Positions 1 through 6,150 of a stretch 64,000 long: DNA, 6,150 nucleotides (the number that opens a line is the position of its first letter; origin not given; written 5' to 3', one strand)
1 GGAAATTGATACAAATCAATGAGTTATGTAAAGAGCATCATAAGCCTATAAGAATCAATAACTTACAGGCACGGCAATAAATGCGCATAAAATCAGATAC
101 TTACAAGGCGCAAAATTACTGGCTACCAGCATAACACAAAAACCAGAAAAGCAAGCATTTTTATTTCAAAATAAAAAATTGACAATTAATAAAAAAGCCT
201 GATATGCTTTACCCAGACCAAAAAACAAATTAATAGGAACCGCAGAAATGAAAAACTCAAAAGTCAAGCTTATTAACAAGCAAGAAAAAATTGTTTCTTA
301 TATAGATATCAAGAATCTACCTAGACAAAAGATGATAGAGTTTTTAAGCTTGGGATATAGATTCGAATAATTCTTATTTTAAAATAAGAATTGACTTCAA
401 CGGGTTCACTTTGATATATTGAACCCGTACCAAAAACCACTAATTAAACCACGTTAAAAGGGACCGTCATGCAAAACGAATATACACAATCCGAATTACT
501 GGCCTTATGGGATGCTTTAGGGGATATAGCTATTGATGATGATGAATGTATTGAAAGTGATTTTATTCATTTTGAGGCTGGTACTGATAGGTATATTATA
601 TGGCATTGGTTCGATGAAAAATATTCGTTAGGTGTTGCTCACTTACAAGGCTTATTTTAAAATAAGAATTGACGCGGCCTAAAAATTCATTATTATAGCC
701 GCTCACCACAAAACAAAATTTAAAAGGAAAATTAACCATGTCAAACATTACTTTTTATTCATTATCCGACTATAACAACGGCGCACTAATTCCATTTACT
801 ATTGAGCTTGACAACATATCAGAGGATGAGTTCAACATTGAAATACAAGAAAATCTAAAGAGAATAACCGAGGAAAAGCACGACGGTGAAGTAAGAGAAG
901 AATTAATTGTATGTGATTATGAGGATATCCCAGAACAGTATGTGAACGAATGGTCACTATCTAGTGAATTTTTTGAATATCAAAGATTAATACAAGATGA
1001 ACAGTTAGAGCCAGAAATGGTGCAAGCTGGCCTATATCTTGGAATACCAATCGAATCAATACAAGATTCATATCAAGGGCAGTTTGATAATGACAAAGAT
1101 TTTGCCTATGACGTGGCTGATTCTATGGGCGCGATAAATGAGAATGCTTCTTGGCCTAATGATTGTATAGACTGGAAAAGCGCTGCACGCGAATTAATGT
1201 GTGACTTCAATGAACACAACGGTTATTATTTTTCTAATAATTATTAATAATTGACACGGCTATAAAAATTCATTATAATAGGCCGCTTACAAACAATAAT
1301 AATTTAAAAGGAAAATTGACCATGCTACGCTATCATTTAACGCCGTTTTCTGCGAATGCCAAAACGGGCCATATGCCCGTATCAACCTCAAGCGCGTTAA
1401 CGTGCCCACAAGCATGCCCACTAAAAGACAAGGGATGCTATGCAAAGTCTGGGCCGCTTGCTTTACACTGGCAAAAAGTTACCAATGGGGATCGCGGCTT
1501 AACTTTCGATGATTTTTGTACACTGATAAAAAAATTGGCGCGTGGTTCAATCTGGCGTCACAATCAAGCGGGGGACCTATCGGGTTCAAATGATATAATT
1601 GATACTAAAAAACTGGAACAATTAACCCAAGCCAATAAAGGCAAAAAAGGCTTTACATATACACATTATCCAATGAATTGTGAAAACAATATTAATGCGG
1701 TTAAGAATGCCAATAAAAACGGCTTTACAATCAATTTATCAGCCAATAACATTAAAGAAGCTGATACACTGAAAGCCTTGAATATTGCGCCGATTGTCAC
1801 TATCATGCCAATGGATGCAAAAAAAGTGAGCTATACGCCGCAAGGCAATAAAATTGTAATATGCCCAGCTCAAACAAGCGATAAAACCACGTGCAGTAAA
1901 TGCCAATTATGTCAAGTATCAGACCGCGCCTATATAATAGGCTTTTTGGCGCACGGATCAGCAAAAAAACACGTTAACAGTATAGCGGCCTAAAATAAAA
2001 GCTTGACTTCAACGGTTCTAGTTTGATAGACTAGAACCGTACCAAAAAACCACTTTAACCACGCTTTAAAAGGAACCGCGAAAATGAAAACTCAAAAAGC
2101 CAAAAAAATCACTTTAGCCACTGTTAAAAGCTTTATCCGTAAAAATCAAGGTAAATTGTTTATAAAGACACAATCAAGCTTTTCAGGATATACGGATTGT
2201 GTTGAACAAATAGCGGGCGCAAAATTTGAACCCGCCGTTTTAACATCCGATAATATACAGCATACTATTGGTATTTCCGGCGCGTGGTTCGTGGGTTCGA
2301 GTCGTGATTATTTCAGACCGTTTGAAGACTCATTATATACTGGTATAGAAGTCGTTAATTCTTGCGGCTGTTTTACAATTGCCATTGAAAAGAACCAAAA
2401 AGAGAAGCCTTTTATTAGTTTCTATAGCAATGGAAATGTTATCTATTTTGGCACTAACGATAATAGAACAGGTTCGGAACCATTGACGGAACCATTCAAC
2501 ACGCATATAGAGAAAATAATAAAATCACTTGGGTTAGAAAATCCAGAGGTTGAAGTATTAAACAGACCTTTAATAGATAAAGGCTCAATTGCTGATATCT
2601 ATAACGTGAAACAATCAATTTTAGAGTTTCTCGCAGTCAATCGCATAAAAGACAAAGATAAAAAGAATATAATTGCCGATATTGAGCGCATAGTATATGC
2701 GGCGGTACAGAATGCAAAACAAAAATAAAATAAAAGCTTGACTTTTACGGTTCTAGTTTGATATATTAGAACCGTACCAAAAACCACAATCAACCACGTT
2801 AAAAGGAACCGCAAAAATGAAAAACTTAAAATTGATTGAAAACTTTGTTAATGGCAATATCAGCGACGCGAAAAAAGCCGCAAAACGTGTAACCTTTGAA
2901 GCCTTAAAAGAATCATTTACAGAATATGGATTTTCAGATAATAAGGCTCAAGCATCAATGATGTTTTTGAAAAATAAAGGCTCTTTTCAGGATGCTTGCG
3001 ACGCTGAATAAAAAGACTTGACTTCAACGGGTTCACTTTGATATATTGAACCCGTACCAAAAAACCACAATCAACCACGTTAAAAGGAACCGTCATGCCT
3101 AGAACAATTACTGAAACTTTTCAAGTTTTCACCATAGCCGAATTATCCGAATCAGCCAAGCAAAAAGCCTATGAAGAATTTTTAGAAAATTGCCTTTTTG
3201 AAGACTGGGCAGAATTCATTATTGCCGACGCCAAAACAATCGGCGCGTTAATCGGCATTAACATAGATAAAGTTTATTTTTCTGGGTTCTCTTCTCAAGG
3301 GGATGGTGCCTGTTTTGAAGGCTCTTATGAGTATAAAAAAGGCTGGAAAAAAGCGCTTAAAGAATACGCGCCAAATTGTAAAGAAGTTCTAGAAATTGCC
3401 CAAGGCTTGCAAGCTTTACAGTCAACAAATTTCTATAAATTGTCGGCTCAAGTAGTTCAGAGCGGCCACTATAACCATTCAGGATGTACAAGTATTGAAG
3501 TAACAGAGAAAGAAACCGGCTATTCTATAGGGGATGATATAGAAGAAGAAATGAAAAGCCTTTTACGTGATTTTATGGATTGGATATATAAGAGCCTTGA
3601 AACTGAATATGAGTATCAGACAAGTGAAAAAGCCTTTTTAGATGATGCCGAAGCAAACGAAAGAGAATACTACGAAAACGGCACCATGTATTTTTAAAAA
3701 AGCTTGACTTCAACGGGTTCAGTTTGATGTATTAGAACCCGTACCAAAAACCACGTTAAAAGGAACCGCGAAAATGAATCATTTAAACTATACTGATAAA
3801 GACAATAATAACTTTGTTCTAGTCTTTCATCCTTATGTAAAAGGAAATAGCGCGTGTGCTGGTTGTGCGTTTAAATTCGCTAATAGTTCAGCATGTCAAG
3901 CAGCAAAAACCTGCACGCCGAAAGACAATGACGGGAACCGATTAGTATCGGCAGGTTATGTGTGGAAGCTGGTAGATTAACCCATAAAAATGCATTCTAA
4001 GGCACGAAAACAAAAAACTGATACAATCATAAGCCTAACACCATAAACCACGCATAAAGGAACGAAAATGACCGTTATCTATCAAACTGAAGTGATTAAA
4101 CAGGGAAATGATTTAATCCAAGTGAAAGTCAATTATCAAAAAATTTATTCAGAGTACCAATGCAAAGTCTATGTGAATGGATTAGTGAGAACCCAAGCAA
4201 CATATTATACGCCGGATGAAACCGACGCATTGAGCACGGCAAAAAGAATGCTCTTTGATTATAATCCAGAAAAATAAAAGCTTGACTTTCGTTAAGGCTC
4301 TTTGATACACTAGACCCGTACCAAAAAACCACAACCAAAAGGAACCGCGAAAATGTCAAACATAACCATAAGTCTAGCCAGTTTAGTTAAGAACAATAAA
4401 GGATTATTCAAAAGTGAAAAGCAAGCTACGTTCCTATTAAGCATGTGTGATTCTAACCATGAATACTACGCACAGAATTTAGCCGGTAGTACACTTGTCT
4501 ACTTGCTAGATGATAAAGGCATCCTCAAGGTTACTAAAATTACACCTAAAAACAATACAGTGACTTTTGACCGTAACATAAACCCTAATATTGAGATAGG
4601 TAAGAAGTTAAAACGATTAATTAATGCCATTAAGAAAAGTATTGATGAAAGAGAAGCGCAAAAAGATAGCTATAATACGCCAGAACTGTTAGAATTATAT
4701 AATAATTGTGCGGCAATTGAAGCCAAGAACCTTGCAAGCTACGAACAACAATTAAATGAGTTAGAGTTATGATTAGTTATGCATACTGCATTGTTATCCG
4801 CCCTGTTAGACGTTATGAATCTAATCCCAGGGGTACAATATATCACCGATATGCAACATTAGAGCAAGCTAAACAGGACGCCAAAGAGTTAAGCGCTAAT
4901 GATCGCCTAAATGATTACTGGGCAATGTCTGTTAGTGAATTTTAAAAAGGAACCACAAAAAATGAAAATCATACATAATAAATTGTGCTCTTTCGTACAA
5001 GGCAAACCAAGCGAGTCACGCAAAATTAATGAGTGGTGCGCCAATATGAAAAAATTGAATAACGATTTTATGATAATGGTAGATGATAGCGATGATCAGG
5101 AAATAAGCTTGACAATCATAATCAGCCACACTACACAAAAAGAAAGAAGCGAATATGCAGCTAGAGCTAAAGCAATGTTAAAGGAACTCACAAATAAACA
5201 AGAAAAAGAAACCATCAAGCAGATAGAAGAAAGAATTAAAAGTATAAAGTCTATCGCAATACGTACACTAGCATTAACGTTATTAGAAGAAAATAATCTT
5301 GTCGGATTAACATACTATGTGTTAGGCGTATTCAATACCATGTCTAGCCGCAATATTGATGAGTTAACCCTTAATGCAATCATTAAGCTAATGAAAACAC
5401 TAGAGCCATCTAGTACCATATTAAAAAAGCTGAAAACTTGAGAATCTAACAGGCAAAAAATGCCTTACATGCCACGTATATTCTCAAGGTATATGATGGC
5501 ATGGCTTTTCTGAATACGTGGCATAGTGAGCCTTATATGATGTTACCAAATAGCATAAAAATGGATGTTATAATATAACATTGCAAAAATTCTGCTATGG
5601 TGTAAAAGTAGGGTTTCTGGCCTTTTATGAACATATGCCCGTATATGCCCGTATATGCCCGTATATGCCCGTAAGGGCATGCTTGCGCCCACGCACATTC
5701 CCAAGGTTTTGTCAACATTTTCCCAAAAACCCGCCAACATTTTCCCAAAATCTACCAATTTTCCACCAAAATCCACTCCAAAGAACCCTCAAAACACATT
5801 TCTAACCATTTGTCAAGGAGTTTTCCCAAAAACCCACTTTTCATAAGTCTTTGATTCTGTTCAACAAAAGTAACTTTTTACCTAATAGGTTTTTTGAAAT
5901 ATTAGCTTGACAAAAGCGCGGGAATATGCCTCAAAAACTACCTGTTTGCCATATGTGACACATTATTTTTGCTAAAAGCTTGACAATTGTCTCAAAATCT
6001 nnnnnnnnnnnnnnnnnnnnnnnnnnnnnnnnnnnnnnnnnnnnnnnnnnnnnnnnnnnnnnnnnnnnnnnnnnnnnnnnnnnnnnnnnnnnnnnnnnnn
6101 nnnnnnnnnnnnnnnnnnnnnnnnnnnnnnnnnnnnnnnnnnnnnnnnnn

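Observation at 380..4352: Early-gene cassettes: sigma70-like promoter whose -10 sits in the loop of a hairpin preserved by compensatory changes (PeSL-like mobile regulatory cassettes)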

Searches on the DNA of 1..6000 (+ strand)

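Call 4: search_dna_similar(query=window:1-6000:+, collection=phages, mode=near, max_rows=20)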
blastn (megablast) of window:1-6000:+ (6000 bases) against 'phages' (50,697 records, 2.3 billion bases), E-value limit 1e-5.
No match.

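Call 12: search_dna_similar(query=window:1-4400:+, collection=phages, mode=distant, max_rows=25)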
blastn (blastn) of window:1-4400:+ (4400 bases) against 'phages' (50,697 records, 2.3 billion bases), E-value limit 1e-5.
Records with a match: 25; places in all: 25; records where one place covers at least 80% of the query: 0.
Best place of each record, by identity: 60-80% 25.
By first word of the organism name: Pseudomonas 25.
By host as written in the record: Pseudomonas syringae pv. actinidiae 10; Pseudomonas aeruginosa 3; - 2; Pseudomonas syringae pv. actinidiae K7#8 2; Pseudomonas aeruginosa 3099-2aT 2; Pseudomonas fluorescens SA1 2; Pseudomonas syringae pv. actinidiae ICMP 18800 2; Pseudomonas fluorescens 1; and 1 more.
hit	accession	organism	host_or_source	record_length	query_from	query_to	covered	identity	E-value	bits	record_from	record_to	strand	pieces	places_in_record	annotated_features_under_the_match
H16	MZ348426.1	Pseudomonas phage psageK4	soil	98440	1553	1971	10%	66.3%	6e-18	101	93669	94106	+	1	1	hypothetical protein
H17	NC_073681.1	Pseudomonas phage psageK4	soil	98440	1553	1971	10%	66.3%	6e-18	101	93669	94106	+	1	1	hypothetical protein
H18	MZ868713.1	Pseudomonas phage psageK4e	Pseudomonas syringae pv. actinidiae K7#8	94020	1553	1971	10%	65.6%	4e-14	88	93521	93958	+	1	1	hypothetical protein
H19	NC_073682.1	Pseudomonas phage psageK4e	Pseudomonas syringae pv. actinidiae K7#8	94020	1553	1971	10%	65.6%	4e-14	88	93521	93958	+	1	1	hypothetical protein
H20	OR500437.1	Pseudomonas phage vB_PF_Y1-MI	Pseudomonas fluorescens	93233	1553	1884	8%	67.5%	1e-19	106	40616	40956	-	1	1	hypothetical protein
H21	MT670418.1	Pseudomonas phage phiPsa300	Pseudomonas syringae pv. actinidiae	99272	1553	1884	8%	66.4%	5e-12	82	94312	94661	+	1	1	hypothetical protein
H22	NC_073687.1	Pseudomonas phage phiPsa300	Pseudomonas syringae pv. actinidiae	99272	1553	1884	8%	66.4%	5e-12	82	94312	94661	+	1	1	hypothetical protein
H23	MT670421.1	Pseudomonas phage phiPsa381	Pseudomonas syringae pv. actinidiae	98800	1553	1884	8%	66.1%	6e-11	77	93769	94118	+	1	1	hypothetical protein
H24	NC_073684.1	Pseudomonas phage phiPsa381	Pseudomonas syringae pv. actinidiae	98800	1553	1884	8%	66.1%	6e-11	77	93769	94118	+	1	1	hypothetical protein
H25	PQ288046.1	Pseudomonas phage XD2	Pseudomonas aeruginosa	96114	1553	1885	8%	64.6%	4e-7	64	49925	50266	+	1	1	none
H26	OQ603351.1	Pseudomonas phage Ep020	Pseudomonas sp. AY2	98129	1553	1874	7%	65.5%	8e-10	73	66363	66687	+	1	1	record has no annotation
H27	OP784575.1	Pseudomonas phage pPA-3099-2aT.2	Pseudomonas aeruginosa 3099-2aT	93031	1721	1956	5%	68.6%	5e-12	82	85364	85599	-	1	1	hypothetical protein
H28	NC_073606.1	Pseudomonas phage pPA-3099-2aT.2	Pseudomonas aeruginosa 3099-2aT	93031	1721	1956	5%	68.6%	5e-12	82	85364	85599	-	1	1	hypothetical protein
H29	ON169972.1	Pseudomonas phage EM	Pseudomonas aeruginosa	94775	1720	1956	5%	67.5%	1e-8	70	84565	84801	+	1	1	hypothetical protein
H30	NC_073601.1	Pseudomonas phage EM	Pseudomonas aeruginosa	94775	1720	1956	5%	67.5%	1e-8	70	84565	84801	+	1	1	hypothetical protein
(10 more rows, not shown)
